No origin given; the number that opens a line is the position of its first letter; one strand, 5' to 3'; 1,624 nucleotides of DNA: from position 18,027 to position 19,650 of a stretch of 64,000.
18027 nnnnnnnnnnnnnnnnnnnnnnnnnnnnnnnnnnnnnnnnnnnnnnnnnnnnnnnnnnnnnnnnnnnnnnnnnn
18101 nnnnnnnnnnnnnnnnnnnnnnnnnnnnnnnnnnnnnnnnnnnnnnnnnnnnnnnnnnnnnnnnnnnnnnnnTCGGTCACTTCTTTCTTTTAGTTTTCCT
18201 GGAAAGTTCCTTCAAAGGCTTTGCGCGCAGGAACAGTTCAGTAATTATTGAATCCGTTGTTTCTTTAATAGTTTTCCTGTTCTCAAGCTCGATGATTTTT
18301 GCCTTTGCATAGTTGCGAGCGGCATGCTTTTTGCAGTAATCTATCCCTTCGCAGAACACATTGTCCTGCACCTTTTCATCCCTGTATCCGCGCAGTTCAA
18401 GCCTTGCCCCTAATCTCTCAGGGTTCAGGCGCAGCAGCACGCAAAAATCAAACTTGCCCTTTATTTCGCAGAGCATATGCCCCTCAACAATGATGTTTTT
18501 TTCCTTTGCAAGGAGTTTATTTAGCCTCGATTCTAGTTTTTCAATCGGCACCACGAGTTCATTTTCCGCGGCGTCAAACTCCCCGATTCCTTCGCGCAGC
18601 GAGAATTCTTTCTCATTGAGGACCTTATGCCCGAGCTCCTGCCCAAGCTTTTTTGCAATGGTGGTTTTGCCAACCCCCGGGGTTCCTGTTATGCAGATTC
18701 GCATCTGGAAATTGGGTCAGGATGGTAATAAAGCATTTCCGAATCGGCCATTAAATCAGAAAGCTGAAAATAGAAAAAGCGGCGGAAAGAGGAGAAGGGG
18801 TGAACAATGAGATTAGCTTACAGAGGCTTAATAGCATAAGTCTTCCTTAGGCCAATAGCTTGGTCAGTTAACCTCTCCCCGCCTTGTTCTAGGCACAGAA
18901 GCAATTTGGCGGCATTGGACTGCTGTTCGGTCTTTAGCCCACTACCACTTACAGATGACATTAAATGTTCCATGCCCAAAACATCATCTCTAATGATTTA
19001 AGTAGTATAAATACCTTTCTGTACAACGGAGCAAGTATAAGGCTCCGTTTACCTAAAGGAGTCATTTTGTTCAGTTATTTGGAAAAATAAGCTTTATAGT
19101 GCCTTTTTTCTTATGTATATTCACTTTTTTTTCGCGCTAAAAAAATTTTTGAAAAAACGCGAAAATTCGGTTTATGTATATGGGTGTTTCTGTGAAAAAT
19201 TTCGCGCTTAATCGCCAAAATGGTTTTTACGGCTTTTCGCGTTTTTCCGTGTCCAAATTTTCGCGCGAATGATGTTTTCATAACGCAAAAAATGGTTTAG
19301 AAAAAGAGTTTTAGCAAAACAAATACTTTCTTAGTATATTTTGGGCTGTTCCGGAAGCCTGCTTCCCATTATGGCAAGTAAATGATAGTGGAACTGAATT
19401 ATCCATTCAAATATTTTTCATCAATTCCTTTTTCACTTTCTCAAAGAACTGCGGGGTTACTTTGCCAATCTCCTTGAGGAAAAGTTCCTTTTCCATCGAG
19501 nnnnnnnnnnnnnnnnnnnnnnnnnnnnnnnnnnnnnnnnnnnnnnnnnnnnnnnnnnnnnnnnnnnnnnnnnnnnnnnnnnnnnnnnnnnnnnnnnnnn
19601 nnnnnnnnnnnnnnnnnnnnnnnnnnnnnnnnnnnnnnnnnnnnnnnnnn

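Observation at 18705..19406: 700-bp non-coding AT-rich region with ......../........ palindrome and direct repeats, next to a toxin-antitoxin pair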

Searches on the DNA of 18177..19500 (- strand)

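Call 9: search_rna_families(source=window, start=18600, end=19500, threshold=evalue, max_evalue=10, show_alignments=2)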
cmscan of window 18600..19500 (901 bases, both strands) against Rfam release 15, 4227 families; matches with E-value up to 10: 5.
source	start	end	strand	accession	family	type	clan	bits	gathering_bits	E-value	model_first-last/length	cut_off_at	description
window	19022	19131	-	RF01504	Afu_254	Gene; sRNA;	-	17.9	60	3.2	1-158/158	no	A. fumigatus sRNA Afu_254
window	19090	19214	+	RF03035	nqrA-Marinomonas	Gene; sRNA;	-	16.9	95.5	8.5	1-134/134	no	nqrA-Marinomonas RNA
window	19215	19266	-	RF02427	SpF10_sRNA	Gene; sRNA;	-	15.6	60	8.8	1-57/57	no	Streptococcus sRNA SpF10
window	19080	19173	+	RF01578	RUF1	Gene; sRNA;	-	13.6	70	8.9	1-264/264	no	Plasmodium RNA of unkown function RUF1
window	19126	19162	+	RF02943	Bacteroidales-2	Gene; sRNA;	-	11.5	204.3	2.5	345-385/392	no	Bacteroidales-2 RNA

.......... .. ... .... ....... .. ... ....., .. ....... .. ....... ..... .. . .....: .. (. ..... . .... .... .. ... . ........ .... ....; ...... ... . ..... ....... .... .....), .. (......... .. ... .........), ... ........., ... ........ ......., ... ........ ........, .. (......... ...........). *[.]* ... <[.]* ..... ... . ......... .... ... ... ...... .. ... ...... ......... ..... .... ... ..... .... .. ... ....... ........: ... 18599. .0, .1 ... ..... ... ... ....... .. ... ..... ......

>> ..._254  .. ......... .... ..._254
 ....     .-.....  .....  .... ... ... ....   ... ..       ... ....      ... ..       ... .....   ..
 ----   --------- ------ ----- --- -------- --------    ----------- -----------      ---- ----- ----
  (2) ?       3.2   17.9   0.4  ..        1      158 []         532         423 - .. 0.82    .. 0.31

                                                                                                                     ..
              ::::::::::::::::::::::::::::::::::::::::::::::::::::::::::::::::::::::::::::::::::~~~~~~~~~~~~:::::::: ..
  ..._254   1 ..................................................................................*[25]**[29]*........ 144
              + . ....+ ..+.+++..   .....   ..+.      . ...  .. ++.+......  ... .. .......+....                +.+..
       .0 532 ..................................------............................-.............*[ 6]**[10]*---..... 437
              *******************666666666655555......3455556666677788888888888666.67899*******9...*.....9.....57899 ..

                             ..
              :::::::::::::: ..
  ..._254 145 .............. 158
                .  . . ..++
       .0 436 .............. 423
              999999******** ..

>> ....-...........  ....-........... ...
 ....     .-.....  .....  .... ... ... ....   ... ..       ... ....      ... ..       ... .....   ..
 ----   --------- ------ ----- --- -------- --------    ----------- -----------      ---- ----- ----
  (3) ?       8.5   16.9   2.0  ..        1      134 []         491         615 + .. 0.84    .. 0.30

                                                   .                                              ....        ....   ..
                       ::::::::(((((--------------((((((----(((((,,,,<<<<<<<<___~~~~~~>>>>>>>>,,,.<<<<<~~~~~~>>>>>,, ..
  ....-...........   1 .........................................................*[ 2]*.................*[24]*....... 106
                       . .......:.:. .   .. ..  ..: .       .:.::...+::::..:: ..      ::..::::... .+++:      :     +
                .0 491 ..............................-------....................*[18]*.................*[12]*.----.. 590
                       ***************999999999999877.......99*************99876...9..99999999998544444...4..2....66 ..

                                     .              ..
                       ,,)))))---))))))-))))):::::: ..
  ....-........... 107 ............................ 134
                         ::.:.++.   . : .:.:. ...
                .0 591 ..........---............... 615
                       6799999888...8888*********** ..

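Call 100: search_rna_families(sources=[L009, L013, L037, L053, L040, L061, L091], threshold=gathering)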
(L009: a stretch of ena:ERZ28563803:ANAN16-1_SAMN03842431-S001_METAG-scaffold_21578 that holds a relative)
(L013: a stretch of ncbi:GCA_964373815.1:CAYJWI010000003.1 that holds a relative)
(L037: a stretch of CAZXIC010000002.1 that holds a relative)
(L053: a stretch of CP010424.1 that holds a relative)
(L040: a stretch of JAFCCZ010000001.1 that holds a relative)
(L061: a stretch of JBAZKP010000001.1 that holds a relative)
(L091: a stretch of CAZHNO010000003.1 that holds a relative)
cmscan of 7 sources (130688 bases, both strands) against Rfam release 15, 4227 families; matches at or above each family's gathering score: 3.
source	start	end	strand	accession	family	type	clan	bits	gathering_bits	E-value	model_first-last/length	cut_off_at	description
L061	40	111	-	RF00005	tRNA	Gene; tRNA;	CL00001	72.1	29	1.7e-13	1-71/71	no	tRNA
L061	2131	2205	+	RF00005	tRNA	Gene; tRNA;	CL00001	62.7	29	6.6e-11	1-71/71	no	tRNA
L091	1859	1933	+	RF00005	tRNA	Gene; tRNA;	CL00001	61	29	1.9e-10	1-71/71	no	tRNA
